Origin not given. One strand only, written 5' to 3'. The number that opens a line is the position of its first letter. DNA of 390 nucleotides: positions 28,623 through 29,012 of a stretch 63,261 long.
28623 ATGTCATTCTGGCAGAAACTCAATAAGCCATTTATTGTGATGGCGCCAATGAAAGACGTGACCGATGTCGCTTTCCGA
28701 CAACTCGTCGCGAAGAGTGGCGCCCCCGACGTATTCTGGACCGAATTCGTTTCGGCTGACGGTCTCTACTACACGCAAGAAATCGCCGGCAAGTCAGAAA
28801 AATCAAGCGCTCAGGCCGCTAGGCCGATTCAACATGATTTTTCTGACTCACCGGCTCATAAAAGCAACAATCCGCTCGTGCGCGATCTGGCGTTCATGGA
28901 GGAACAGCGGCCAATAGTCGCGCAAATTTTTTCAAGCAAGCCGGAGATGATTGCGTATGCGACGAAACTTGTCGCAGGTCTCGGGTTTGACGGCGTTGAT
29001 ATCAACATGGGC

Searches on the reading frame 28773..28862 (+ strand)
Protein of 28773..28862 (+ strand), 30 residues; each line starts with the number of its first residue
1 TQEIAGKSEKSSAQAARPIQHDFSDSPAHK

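Call 83: search_protein_representatives(alignment_id=A5)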
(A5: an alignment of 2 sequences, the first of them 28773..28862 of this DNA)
Query: 2 sequences, 31 profile positions. Proteins with E-value up to 0.001 (for the whole library): 2; up to 1e-10: 0; up to 1e-30: 0. The best 2 are listed.
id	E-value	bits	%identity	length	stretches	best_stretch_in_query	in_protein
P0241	3.1e-09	52.3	-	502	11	17-26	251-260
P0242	2.0e-04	36.9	-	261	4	16-23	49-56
